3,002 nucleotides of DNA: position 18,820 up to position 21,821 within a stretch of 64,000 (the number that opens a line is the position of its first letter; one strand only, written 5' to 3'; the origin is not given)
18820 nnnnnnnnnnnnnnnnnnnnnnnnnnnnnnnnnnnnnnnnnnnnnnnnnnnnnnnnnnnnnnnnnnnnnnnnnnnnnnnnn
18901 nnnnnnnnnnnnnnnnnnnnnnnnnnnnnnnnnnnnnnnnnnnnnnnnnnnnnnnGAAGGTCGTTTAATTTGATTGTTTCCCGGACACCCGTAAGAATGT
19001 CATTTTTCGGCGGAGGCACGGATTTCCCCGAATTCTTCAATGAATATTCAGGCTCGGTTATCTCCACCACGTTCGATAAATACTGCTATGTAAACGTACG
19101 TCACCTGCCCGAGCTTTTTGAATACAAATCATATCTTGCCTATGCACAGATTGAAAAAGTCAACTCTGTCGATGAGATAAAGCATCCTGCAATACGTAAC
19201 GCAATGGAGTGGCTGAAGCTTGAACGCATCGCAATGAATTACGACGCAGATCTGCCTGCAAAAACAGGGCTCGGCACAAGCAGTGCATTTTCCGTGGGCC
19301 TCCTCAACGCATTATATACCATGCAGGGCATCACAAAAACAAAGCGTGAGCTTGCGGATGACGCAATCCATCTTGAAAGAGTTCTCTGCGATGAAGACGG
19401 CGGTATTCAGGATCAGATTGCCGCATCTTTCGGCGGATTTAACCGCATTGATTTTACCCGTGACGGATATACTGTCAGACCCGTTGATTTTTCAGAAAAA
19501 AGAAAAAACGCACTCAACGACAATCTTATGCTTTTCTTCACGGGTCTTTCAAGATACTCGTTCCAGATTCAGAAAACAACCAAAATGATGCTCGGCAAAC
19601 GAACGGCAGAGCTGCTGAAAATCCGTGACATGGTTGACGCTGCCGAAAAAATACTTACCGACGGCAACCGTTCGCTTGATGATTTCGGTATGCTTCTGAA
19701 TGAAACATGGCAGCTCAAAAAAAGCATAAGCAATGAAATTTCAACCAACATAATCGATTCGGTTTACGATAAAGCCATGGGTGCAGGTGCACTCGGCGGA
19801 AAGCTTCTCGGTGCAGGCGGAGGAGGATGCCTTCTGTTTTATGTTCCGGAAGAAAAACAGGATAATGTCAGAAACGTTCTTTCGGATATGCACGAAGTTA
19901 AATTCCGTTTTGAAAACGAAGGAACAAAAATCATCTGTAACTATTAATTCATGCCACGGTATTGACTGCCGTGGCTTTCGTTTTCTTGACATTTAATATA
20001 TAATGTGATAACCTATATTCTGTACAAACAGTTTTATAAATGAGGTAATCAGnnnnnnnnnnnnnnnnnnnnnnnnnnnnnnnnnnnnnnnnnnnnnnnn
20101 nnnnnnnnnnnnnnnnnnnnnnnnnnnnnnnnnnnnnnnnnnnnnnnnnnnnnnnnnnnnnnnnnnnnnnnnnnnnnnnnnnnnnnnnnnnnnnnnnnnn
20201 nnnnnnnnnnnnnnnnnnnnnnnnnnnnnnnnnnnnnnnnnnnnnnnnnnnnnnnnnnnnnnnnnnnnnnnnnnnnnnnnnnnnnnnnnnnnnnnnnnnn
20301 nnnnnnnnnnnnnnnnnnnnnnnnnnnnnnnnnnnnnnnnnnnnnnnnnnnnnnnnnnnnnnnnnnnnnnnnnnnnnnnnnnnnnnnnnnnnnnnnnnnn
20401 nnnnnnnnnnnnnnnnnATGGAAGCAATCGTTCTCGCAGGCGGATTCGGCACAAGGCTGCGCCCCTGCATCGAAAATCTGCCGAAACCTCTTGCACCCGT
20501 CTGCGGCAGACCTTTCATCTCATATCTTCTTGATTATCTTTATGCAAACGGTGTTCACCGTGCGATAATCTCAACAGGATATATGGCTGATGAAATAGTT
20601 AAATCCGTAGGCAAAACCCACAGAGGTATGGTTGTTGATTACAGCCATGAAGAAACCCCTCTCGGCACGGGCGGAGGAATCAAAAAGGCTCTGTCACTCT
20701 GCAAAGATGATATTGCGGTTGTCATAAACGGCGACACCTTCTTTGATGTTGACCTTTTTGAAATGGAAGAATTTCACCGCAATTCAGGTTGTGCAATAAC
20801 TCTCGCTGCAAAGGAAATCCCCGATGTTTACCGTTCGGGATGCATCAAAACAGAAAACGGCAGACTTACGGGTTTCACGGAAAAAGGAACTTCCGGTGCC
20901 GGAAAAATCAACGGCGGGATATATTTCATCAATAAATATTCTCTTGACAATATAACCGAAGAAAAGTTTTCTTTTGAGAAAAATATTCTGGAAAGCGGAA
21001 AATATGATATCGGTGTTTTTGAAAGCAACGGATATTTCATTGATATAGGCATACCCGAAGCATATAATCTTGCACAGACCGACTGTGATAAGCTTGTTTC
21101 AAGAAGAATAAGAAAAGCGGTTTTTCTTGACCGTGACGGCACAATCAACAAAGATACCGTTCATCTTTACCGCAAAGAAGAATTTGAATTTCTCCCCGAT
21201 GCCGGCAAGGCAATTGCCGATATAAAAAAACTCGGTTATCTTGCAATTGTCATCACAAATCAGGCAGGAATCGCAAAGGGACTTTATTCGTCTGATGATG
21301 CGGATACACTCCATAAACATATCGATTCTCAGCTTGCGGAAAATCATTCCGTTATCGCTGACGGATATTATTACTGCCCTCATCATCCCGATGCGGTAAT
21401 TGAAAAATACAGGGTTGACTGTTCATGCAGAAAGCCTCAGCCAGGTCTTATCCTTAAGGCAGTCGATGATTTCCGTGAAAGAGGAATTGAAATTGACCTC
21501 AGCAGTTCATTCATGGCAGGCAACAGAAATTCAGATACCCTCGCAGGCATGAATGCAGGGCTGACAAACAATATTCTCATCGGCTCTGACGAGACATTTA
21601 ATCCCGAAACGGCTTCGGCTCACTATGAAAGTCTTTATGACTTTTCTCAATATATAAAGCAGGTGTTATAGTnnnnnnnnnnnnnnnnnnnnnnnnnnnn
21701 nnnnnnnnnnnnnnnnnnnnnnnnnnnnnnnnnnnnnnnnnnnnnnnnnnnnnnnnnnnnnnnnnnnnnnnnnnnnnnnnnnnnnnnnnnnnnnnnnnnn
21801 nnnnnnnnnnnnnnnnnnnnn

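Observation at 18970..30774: Candidate undescribed pathway: GDP-heptose enzymes, keto-sugar enzymes, three B12 radical SAM paralogs and two membrane proteins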

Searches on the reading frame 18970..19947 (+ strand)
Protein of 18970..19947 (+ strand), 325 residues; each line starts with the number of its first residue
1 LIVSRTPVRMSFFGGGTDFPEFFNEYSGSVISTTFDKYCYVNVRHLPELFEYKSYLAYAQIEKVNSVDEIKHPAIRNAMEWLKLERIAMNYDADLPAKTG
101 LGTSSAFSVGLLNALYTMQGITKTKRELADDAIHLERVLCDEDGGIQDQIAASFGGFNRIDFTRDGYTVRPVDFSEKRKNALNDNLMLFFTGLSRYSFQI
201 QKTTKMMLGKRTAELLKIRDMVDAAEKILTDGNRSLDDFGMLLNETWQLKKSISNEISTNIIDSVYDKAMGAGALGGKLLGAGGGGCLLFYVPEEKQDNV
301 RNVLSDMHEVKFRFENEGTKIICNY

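Call 3: search_protein_families(library=pfam, proteins=[window:18970-19947:+])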
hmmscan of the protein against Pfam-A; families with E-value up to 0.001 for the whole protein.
window:18970-19947:+ (325 aa): 2 families
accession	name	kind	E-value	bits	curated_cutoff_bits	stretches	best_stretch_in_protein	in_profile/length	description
PF00288.32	GHMP_kinases_N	-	5.3e-12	46.2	22.3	1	83-156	15-87/87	GHMP kinases N terminal domain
PF08544.19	GHMP_kinases_C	-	1.5e-08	35.3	21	1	234-306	8-81/85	GHMP kinases C terminal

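Call 5: search_protein_families(library=ncbifam, proteins=[window:18970-19947:+], max_evalue=0.01)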
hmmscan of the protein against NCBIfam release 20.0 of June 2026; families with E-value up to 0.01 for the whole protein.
window:18970-19947:+ (325 aa): 12 families
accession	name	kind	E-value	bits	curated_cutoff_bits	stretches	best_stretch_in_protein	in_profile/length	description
NF049969.1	GlMnHpPKinHddA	equivalog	2.1e-39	135.9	600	1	2-320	3-334/338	D-glycero-D-manno-heptose 7-phosphate kinase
NF009948.0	PRK13412.1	equivalog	5.6e-23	80.6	721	1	90-291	730-934/974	bifunctional fucokinase/fucose-1-phosphate guanylyltransferase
TIGR00549.1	mevalon_kin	equivalog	5e-19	68.8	163.05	1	26-290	15-275/276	mevalonate kinase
NF003036.0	PRK03926.1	equivalog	9.6e-15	54.4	403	2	216-304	195-279/302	mevalonate kinase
NF003006.0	PRK03817.1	equivalog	1.8e-14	53.5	443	2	209-317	233-338/352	galactokinase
NF001816.0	PRK00555.1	equivalog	7.4e-12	44.9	509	2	238-304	271-336/363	galactokinase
TIGR00131.1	gal_kin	equivalog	1e-11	44.4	226.65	1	210-311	270-369/388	galactokinase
NF003705.0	PRK05322.1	equivalog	2.9e-06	26.3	385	1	208-310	267-367/388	galactokinase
NF003472.0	PRK05101.1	equivalog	5.4e-06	25.6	499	0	222-313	275-365/382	galactokinase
NF002288.1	PRK01212.1-4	equivalog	5.2e-05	22.4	194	1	85-158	75-147/303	homoserine kinase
TIGR00191.1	thrB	equivalog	0.00051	19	168.25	1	86-159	80-146/304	homoserine kinase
TIGR01920.1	Shik_kin_archae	equivalog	0.0014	18.1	126.85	1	76-135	58-118/266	shikimate kinase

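Call 16: search_solved_structures(query=window:18970-19947:+, max_evalue=0.001)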
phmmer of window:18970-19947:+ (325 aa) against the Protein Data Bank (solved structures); distinct sequences matched with E-value up to 0.001: 21.
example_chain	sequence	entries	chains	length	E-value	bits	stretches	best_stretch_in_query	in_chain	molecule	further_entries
4usm_A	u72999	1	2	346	3.6e-36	128.6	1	2-305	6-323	PUTATIVE SUGAR KINASE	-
3k85_A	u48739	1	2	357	5e-36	128.2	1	2-317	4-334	D-glycero-D-manno-heptose 1-phosphate kinase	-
4usk_A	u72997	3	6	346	1e-35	127.1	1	2-305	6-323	PUTATIVE SUGAR KINASE | SUGAR KINASE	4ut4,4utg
4n3o_A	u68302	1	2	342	2.2e-30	109.6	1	3-320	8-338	Putative D-glycero-D-manno-heptose 7-phosphate kinase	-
9iip_A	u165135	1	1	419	1.6e-14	57.5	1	92-301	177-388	L-fucokinase/L-fucose-1-P guanylyltransferase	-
5yys_A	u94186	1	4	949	1.6e-13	54.2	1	92-301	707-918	L-fucokinase, L-fucose-1-P guanylyltransferase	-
9iit_A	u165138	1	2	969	1.7e-13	54.1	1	92-301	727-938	L-fucokinase/L-fucose-1-P guanylyltransferase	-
1vis_A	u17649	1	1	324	1.6e-11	47.6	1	74-318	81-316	Mevalonate kinase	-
1kkh_A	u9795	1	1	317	3.5e-11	46.5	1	73-303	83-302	Mevalonate Kinase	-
6mde_A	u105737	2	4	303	1.8e-09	40.9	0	241-302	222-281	Mevalonate kinase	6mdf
4hac_A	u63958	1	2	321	2.2e-09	40.6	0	241-302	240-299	Mevalonate kinase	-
1s4e_A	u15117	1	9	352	3.3e-09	40.1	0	4-214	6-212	Galactokinase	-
2cz9_A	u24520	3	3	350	3.1e-07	33.6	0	228-301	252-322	Probable galactokinase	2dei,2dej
8teb_A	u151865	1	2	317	1.4e-06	31.5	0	257-304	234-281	Mevalonate kinase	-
2x7i_A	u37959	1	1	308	2.5e-06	30.6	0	85-152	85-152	MEVALONATE KINASE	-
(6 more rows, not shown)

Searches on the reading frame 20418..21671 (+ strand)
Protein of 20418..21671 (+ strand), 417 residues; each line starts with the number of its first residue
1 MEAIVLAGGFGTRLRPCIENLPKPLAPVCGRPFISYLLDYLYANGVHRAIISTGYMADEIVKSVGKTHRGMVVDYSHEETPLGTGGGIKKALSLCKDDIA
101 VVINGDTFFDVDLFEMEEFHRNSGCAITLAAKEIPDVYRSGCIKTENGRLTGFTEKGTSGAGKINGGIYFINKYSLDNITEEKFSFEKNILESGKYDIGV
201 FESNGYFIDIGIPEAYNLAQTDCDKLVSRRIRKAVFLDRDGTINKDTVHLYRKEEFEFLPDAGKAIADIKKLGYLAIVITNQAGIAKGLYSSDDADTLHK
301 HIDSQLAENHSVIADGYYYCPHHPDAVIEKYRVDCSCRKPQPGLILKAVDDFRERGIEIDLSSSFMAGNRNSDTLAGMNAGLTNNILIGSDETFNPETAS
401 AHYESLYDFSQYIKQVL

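Call 3: search_protein_families(library=pfam, proteins=[window:20418-21671:+])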
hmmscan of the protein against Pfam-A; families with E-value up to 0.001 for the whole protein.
window:20418-21671:+ (417 aa): 4 families
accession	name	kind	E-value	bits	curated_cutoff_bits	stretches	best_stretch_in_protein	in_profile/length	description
PF00483.29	NTP_transferase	-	1.2e-22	81.2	21.2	1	3-217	2-236/245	Nucleotidyl transferase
PF12804.13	NTP_transf_3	-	1.1e-10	42.4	27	1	3-115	1-105/160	MobA-like NTP transferase domain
PF08645.17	PNK3P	-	8.1e-05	22.8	22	1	238-369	6-125/161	Polynucleotide kinase 3 phosphatase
PF13242.12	Hydrolase_like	-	0.00042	20.6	22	0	337-396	2-56/75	HAD-hyrolase-like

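Call 5: search_protein_families(library=ncbifam, proteins=[window:20418-21671:+], max_evalue=0.01)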
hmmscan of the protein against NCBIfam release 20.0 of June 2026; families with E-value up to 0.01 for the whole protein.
window:20418-21671:+ (417 aa): 46 families (the best 25 are shown)
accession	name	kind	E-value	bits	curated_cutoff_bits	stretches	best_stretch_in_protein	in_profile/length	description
NF049965.1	GlMnHpPGnyltfHddC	equivalog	1e-51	175.7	300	1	1-218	1-216/221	D-glycero-D-manno-heptose 1-phosphate guanosyltransferase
TIGR00213.1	GmhB_yaeD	subfamily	4.4e-46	156.7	149.6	1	233-406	2-171/176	D-glycero-beta-D-manno-heptose 1,7-bisphosphate 7-phosphatase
NF052502.1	man1P_GTase_Rv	exception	3.8e-41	141.1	440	1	1-222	1-229/352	mannose-1-phosphate guanylyltransferase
NF006506.0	PRK08942.1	equivalog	3.9e-41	140.6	178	1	232-415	3-179/182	D-glycero-beta-D-manno-heptose 1,7-bisphosphate 7-phosphatase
NF050049.1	HBPPhtaseGmhB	domain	2.6e-31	108.7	250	1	232-415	3-169/171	D-glycero-alpha-D-manno-heptose-1,7-bisphosphate 7-phosphatase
TIGR01656.1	Histidinol-ppas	subfamily_domain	8.5e-30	103.6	84.15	1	233-387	1-145/149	histidinol-phosphate phosphatase domain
TIGR03992.1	Arch_glmU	subfamily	1.1e-29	103.5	292.1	1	1-213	1-217/393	bifunctional sugar-1-phosphate nucleotidylyltransferase/acetyltransferase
NF045761.1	NAMPUrTaseMurU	equivalog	3.3e-28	99.1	250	1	1-122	1-123/226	N-acetylmuramate alpha-1-phosphate uridylyltransferase MurU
TIGR01662.1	HAD-SF-IIIA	subfamily_domain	1.9e-23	83.1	44.6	1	233-383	1-134/141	HAD-IIIA family hydrolase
NF041313.1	UDPGP_AglF_Halo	equivalog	2.1e-23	83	400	1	1-160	1-162/234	UTP--glucose-1-phosphate uridylyltransferase AglF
TIGR02623.1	G1P_cyt_trans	equivalog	5e-23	81.8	300.25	2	83-206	105-228/255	glucose-1-phosphate cytidylyltransferase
NF045697.1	MurNAcPUrMurU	equivalog_domain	9.6e-18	64.4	370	1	4-108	1-106/229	N-acetylmuramate alpha-1-phosphate uridylyltransferase MurU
NF005264.0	PRK06769.1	equivalog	3e-17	63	217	1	232-387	4-135/175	HAD-IIIA family hydrolase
TIGR01208.1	rmlA_long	equivalog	7.3e-17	61.3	320.25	1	3-181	2-184/353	glucose-1-phosphate thymidylyltransferase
NF041173.1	Sug_nt_acttase_Thmprot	equivalog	1.7e-14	53.6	600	1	1-213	1-217/405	bifunctional sugar-1-phosphate nucleotidylyltransferase/acetyltransferase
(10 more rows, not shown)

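Call 17: search_solved_structures(query=window:20418-21671:+, max_evalue=1e-8)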
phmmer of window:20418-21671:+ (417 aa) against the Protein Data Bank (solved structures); distinct sequences matched with E-value up to 1e-8: 37.
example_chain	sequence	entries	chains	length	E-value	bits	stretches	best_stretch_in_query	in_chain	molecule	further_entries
6jq8_A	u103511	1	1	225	4.5e-40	141.3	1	2-219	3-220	Putative 6-deoxy-D-mannoheptose pathway protein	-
5xhw_A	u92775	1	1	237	1.9e-39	139.2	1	2-219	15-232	Putative 6-deoxy-D-mannoheptose pathway protein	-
3l8e_A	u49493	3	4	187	4.2e-37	131.5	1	233-414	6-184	D,D-heptose 1,7-bisphosphate phosphatase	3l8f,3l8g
2gmw_A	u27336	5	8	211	5.2e-37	131.2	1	233-414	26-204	D,D-heptose 1,7-bisphosphate phosphatase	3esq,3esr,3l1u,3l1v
7whr_B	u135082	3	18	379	2.8e-29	105.8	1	1-222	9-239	Nucleotidyl transferase family protein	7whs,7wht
7d72_K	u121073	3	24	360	1.3e-28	103.6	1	1-216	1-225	Mannose-1-phosphate guanyltransferase beta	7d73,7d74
8yre_D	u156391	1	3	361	3.8e-24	88.8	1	1-216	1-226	Mannose-1-phosphate guanylyltransferase 1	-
7x8j_A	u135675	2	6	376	4.1e-24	88.7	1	1-216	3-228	Mannose-1-phosphate guanylyltransferase 1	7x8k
4y7t_A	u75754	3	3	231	5.3e-20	75.2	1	1-116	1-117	Nucleotidyl transferase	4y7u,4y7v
8x7s_B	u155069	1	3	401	9.1e-19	71.1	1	1-181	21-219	UTP--glucose-1-phosphate uridylyltransferase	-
2o2x_A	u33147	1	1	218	2e-16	63.4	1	233-397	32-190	hypothetical protein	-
4pnh_A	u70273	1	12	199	2.7e-15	59.7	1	232-387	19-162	D,D-heptose 1,7-bisphosphate phosphatase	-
3l8h_A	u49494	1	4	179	4e-15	59.1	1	233-381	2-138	Putative haloacid dehalogenase-like hydrolase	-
1tzf_A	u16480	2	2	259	4.1e-15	59.1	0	83-192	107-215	Glucose-1-phosphate cytidylyltransferase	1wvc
8hhd_A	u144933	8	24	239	2.4e-14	56.5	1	1-156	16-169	Nucleotidyl transferase | N-acetylmuramate alpha-1-phosphate uridylyltransferase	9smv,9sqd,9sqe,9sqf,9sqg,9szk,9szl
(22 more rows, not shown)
